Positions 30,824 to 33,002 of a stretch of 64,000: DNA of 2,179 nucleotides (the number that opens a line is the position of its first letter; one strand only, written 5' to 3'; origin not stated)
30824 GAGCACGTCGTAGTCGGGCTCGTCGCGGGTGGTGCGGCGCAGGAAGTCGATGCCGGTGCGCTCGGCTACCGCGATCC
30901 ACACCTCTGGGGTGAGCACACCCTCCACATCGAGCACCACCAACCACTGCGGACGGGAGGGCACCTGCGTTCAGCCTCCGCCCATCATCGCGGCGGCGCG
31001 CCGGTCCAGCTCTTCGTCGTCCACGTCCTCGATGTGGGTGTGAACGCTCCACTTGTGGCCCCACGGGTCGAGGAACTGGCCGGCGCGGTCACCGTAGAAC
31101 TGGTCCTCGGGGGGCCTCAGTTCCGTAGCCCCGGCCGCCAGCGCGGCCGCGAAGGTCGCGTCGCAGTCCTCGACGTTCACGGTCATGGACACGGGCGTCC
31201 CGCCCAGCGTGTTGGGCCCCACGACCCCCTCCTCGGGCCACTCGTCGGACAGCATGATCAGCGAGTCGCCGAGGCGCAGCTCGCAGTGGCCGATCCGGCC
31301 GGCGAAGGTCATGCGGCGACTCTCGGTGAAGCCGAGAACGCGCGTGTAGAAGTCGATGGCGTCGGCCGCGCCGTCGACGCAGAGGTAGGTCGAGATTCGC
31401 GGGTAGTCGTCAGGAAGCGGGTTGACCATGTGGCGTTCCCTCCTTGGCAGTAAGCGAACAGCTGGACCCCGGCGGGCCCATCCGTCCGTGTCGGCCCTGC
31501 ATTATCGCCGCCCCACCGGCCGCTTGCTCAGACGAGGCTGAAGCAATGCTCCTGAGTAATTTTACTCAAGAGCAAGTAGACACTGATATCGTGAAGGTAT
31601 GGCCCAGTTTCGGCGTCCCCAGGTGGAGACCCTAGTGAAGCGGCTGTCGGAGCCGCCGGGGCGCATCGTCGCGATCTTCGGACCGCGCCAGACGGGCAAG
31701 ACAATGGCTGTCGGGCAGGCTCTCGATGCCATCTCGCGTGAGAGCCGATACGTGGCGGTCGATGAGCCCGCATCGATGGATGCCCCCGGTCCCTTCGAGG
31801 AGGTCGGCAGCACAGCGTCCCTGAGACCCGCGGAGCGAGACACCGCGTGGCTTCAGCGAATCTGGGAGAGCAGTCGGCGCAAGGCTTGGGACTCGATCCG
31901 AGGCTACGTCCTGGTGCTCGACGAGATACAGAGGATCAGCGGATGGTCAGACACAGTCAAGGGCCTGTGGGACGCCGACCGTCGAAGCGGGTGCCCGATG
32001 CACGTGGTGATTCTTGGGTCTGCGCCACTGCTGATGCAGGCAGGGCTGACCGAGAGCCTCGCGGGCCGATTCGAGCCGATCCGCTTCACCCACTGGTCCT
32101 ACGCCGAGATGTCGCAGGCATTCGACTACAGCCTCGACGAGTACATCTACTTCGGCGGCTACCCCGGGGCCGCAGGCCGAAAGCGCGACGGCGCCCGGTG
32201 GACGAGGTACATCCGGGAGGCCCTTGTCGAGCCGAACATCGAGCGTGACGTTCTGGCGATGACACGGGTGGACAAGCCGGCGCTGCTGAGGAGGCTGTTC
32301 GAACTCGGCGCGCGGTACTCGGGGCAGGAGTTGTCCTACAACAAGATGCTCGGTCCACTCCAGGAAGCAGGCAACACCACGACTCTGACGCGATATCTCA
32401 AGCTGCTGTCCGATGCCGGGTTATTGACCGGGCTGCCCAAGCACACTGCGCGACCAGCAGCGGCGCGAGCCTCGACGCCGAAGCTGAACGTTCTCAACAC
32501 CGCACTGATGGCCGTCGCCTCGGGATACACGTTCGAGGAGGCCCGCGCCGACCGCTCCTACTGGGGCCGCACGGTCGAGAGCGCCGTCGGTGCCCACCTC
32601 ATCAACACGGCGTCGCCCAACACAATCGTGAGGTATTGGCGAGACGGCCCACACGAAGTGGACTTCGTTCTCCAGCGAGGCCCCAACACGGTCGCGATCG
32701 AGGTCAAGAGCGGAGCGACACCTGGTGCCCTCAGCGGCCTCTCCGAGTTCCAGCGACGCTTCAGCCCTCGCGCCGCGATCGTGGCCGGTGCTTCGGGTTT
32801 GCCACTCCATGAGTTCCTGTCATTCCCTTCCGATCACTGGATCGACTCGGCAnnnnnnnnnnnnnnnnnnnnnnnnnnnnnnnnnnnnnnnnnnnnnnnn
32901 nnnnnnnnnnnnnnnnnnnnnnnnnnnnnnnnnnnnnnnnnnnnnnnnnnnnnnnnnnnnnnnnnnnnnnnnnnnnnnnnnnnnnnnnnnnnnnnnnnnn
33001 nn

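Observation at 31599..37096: Translationally coupled DUF4143-type AAA ATPase + 1414-aa NACHT-like NTPase/nuclease: candidate undescribed defence module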

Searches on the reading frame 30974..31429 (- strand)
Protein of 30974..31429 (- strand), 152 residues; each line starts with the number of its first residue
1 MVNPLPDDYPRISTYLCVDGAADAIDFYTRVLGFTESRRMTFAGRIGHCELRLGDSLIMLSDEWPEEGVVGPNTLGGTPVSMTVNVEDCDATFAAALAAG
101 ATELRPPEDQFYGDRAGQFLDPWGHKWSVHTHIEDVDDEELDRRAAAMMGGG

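Call 3: search_protein_families(library=pfam, proteins=[window:30974-31429:-], max_evalue=0.01)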
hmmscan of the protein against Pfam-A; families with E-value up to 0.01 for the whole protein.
window:30974-31429:- (152 aa): 2 families
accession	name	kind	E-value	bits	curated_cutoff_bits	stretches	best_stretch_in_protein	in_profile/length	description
PF00903.31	Glyoxalase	-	3.7e-17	63.3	20.6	1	16-128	7-120/121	Glyoxalase/Bleomycin resistance protein/Dioxygenase superfamily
PF18029.7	Glyoxalase_6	-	2.5e-07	31.7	23.6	1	18-129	4-105/106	Glyoxalase-like domain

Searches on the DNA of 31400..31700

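Call 76: search_rna_families(source=window, start=31400, end=31700, threshold=evalue, max_evalue=1)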
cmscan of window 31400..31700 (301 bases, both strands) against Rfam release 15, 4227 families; matches with E-value up to 1: 0.
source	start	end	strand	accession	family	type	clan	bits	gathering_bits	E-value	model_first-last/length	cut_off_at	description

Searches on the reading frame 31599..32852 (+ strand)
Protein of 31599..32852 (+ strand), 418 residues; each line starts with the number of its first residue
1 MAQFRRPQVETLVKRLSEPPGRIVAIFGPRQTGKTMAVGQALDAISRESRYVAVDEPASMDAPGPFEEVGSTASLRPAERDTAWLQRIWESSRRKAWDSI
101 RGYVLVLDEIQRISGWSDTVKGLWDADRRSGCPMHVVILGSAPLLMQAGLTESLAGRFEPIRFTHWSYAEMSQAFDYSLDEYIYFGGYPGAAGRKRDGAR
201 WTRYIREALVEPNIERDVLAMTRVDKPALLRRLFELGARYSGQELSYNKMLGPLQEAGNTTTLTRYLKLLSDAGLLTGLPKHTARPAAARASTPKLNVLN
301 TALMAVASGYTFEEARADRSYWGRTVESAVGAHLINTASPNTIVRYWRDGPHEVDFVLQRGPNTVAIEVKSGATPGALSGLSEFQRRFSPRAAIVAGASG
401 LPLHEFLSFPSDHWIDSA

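Call 3: search_protein_families(library=pfam, proteins=[window:31599-32852:+], max_evalue=0.01)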
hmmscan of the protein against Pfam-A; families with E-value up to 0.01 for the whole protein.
window:31599-32852:+ (418 aa): 5 families
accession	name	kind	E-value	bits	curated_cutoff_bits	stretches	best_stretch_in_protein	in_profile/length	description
PF13635.12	DUF4143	-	5.9e-25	88.3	28.1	1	215-372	1-160/160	Domain of unknown function (DUF4143)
PF13173.12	AAA_14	-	4.1e-18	66.1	27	1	22-171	3-128/129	AAA domain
PF13401.12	AAA_22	-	4.6e-07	30.7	27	1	22-141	6-123/130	AAA domain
PF13191.12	AAA_16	-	3.1e-05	25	32.6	1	5-60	5-63/167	AAA ATPase domain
PF01637.24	ATPase_2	-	0.0098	16.1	33.2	0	8-121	7-133/225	ATPase domain predominantly from Archaea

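Call 4: search_protein_families(library=padloc, proteins=[window:31599-32852:+], max_evalue=0.01)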
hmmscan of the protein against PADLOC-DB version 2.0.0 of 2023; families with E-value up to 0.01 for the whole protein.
window:31599-32852:+ (418 aa): 7 families
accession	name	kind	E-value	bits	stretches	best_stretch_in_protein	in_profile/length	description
PDLC04791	PDC-S01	-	1.2e-155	516.1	1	4-414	2-393/395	-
PDLC04790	PDC-S01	-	1.7e-44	150.2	3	180-391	175-389/422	-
PDLC04787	PDC-S01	-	7.6e-29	98.8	1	20-370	26-356/412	-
PDLC04789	PDC-S01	-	1.3e-26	91.5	2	103-375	75-344/375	-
PDLC04788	PDC-S01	-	1.2e-15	55.3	1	178-395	179-405/448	-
PDLC04786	PDC-S01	-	5.9e-12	43.1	1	177-395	185-409/439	-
PDLC04792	PDC-S01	-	0.00016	18.4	0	323-382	337-395/452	-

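Call 5: search_protein_families(library=ncbifam, proteins=[window:31599-32852:+], max_evalue=0.01)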
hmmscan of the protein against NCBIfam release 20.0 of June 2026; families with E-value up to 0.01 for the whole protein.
window:31599-32852:+ (418 aa): 2 families
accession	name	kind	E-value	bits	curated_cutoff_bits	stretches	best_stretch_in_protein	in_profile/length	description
NF009154.0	PRK12497.3-3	equivalog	0.0013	18.8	109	1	315-371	5-60/123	YraN family protein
NF011273.0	PRK14680.1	equivalog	0.0055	16.6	199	1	323-377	9-62/134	hypothetical protein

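Call 30: search_solved_structures(query=window:31599-32852:+, max_evalue=1)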
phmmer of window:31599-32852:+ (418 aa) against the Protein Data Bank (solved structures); distinct sequences matched with E-value up to 1: 10.
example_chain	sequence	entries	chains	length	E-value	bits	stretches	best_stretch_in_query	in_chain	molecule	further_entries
3cmu_A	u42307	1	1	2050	3.5e-16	62.4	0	19-54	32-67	Protein recA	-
3cmt_A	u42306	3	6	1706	1.1e-13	54.2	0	19-54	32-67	Protein recA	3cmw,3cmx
3cmv_A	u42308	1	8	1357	4.5e-11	45.6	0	19-54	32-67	Protein recA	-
7jy6_A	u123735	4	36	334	0.26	13.4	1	19-55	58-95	Protein RecA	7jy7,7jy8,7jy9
9uoo_A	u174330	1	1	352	0.27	13.4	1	19-56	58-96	Protein RecA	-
1n03_A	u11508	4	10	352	0.28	13.3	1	19-55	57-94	RecA protein | REC A | Protein RecA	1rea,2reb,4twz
2rec_A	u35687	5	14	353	0.28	13.3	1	19-55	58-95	RECA | Protein RecA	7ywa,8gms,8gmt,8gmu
1u94_A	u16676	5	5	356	0.29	13.3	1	19-55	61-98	RecA protein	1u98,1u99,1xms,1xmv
8trg_A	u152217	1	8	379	0.32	13.1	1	19-55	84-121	Protein RecA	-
6x6o_A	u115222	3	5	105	0.58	12.3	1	187-251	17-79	Protein spackle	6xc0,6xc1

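Call 48: find_related_loci(query=A4, collection=metagenome_contigs, flank=6000)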
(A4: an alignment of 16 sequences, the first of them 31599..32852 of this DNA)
Query A4 (418 aa) in metagenome_contigs; peptide patterns used: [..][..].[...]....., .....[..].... (x = any residue, [..] = any of these).
600 stretches matched a pattern (row limit reached: there are more); 591 encode a relative of the query (tblastn E <= 1e-3); the best 80 are kept; 80 distinct loci.
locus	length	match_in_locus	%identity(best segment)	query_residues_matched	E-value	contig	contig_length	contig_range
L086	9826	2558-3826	61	1-418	4e-171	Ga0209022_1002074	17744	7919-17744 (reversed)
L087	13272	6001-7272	59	1-417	5e-157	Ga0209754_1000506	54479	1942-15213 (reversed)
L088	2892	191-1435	56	1-416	3e-158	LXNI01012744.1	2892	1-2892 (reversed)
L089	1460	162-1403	58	1-416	6e-163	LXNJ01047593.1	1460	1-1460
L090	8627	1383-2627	56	1-416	5e-147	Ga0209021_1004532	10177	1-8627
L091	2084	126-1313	54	2-415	3e-143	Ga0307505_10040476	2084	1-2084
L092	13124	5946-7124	53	5-416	6e-134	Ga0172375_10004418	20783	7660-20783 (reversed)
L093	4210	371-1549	53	4-415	2e-136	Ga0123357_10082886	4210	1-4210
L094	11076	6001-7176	52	4-415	6e-133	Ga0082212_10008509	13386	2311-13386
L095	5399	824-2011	53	4-417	1e-132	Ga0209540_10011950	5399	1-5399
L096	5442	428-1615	51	1-415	6e-132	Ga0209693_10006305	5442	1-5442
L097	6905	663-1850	52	4-417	3e-131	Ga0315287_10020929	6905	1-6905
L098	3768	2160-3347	53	4-417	1e-134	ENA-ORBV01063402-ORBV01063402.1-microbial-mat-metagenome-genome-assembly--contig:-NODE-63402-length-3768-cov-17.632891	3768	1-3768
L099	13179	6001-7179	51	4-414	3e-131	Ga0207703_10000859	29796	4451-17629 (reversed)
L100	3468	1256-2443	54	4-417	2e-135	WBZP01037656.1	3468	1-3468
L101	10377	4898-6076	50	4-415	3e-131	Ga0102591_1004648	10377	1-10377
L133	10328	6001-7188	50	3-418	3e-126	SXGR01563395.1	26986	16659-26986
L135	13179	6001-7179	51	4-414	6e-126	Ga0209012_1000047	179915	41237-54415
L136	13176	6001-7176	49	4-415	7e-126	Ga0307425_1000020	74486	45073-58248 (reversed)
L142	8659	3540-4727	50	4-415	2e-125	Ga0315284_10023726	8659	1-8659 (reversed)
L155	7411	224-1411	50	4-417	1e-124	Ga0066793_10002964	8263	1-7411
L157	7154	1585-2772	49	1-415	1e-124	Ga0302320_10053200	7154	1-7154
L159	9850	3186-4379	50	1-415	4e-124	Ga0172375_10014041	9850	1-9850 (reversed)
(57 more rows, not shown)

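Call 51: search_protein_families(library=pfam, proteins=[L135:7188-10337:+, L136:7321-10155:+, L157:3051-6527:+, L159:4428-6737:+, L155:1496-3274:+, L142:4898-6895:+, L133:7248-10280:-], max_evalue=0.001)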
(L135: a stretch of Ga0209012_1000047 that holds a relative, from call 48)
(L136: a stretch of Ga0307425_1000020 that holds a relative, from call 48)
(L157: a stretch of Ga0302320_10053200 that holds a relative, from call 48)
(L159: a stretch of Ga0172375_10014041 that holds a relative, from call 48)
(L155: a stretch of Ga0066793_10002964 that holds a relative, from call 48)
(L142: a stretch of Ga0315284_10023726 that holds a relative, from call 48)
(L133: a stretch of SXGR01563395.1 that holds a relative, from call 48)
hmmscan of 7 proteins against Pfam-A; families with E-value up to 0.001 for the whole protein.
L135:7188-10337:+ (1050 aa): 5 families
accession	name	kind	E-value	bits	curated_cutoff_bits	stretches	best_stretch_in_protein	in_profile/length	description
PF11867.13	T1RH-like_C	-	1.1e-130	436.3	26.8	1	715-1041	2-326/329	Type I restriction enzyme HindI endonuclease subunit-like, C-terminal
PF18766.7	SWI2_SNF2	-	4.9e-77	258.9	26.7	1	273-528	1-220/221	SWI2/SNF2 ATPase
PF04313.20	HSDR_N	-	8.5e-42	143.7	25.1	1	6-214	3-197/198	Type I restriction enzyme R protein N terminus (HSDR_N)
PF22679.2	T1R_D3-like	-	1.8e-21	77.6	27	1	629-697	86-156/158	Type I restriction enzyme subunit R domain 3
PF04851.21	ResIII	-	2.6e-17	63.7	22.5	1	312-461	22-163/164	Type III restriction enzyme, res subunit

L136:7321-10155:+ (945 aa): 8 families
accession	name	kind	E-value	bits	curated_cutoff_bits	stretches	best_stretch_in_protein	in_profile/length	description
PF00069.31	Pkinase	-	1.9e-53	182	31.7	1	56-318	1-252/263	Protein kinase domain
PF07714.23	PK_Tyr_Ser-Thr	-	4.5e-39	134.7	23.1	1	58-318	3-249/258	Protein tyrosine and serine/threonine kinase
PF07676.18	PD40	-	1.5e-33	114.4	20.9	2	701-731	2-33/38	WD40-like Beta Propeller Repeat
PF03109.22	ABC1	-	1.5e-06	28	22.9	1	126-205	140-219/244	ABC1 atypical kinase-like domain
PF00930.27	DPPIV_N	-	4.5e-06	26.1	22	0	673-725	1-60/354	Dipeptidyl peptidase IV (DPP IV) N-terminal region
PF01636.29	APH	-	8.2e-06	26.2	23.2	0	69-170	12-108/239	Phosphotransferase enzyme family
PF13240.11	Zn_Ribbon_1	-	0.00015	21.9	25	1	4-26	1-23/23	zinc-ribbon domain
PF12773.13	DZR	-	0.00039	21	27.3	1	5-26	1-22/45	Double zinc ribbon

L157:3051-6527:+ (1159 aa): 0 families

L159:4428-6737:+ (770 aa): 3 families
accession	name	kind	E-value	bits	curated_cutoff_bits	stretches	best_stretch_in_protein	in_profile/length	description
PF22422.2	MGH1-like_GH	-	8.8e-39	134.5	27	1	364-677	3-356/356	Mannosylglycerate hydrolase MGH1-like glycoside hydrolase domain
PF01204.24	Trehalase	-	1.8e-12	47.4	21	1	494-667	311-485/512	Trehalase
PF03200.22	Glyco_hydro_63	-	3.5e-06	26.5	22.4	1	569-679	360-485/492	Glycosyl hydrolase family 63 C-terminal domain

L155:1496-3274:+ (593 aa): 3 families
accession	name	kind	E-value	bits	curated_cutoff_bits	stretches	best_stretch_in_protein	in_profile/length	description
PF00355.32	Rieske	-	2e-15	56.9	20.3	1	59-134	2-76/88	Rieske [2Fe-2S] domain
PF13806.12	Rieske_2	-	7.2e-11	42.4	27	1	59-154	2-103/104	Rieske-like [2Fe-2S] domain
PF22543.2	Rieske_4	-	7e-05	23.5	28.4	1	74-136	15-80/119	Soluble Rieske-type ferredoxin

L142:4898-6895:+ (666 aa): 1 family
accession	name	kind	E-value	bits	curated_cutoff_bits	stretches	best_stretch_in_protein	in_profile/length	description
PF16317.11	Glyco_hydro_99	-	0.00033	20.3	33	0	361-404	260-302/341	Glycosyl hydrolase family 99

L133:7248-10280:- (1011 aa): 6 families
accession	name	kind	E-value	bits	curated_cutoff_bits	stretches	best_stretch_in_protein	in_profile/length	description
PF12008.13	EcoR124_C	-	9.2e-72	242.2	23.1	1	755-1007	1-260/260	Type I restriction and modification enzyme - subunit R C terminal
PF22679.2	T1R_D3-like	-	2.8e-56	190.8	27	1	569-734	2-158/158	Type I restriction enzyme subunit R domain 3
PF18766.7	SWI2_SNF2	-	1.1e-54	185.9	26.7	1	300-520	1-201/221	SWI2/SNF2 ATPase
PF04313.20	HSDR_N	-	4.5e-48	164.2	25.1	1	37-228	1-195/198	Type I restriction enzyme R protein N terminus (HSDR_N)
PF04851.21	ResIII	-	4.3e-37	128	22.5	1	296-464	3-163/164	Type III restriction enzyme, res subunit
PF00270.35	DEAD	-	8.4e-10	39.1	26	1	332-463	21-160/167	DEAD/DEAH box helicase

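Call 87: search_protein_families(library=ncbifam, proteins=[L101:4898-6076:+], max_evalue=0.001)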
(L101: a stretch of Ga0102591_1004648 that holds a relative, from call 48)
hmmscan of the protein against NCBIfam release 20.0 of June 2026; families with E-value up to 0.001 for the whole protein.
L101:4898-6076:+ (393 aa): 0 families

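Call 94: search_dna_similar(query=window:31599-32852:+, collection=plasmids, mode=protein, max_rows=12)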
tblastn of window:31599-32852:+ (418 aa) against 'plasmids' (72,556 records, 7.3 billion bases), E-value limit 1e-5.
Records with a match: 218; places in all: 228; records where one place covers at least 80% of the query: 189.
Best place of each record, by identity: <60% 218.
By first word of the organism name: Rhizobium 67; Agrobacterium 43; Thermus 9; Sinorhizobium 8; Ensifer 8; Sulfitobacter 6; Novosphingobium 4; Sphingobium 4; Neorhizobium 4; Coxiella 3; and 49 more.
By predicted mobility (MOB-suite, as given by PLSDB): conjugative 102; non-mobilizable 93; mobilizable 23.
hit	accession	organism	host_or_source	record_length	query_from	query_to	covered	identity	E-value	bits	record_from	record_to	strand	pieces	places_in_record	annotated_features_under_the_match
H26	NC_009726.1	Coxiella burnetii Dugway 5J108-111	-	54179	4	417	99%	48.0%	1e-119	389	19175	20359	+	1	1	ATP-binding protein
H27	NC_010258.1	Coxiella burnetii 'MSU Goat Q177'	-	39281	4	417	99%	47.8%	1e-118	387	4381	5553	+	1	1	ATP-binding protein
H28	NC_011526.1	Coxiella burnetii CbuK_Q154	-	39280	4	417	99%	47.8%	1e-118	387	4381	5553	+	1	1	ATP-binding protein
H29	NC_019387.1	Thermus oshimai JL-2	-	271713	4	412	98%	44.9%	9e-94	315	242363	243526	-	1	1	ATP-binding protein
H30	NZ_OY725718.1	Collinsella aerofaciens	-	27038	4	407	97%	44.9%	5e-88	299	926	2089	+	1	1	ATP-binding protein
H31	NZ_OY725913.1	Bacteroides finegoldii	-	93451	2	409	98%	41.5%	8e-93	313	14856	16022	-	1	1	ATP-binding protein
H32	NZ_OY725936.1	Bacteroides finegoldii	-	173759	22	409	93%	42.9%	2e-86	294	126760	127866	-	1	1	none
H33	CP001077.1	Rhizobium etli CIAT 652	-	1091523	6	398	94%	29.4%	2e-14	83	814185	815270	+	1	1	hypothetical conserved protein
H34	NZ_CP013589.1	Rhizobium phaseoli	Phaseolus vulgaris,Whole ...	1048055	6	398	94%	29.2%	5e-15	85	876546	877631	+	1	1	record has no annotation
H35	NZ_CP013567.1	Rhizobium phaseoli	Phaseolus vulgaris,Whole ...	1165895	6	398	94%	29.2%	5e-15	85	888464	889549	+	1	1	record has no annotation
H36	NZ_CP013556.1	Rhizobium phaseoli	Phaseolus vulgaris,Whole ...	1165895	6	398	94%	29.2%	5e-15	85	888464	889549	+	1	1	record has no annotation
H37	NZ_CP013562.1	Rhizobium phaseoli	Phaseolus vulgaris,Whole ...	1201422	6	398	94%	29.2%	5e-15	85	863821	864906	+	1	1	record has no annotation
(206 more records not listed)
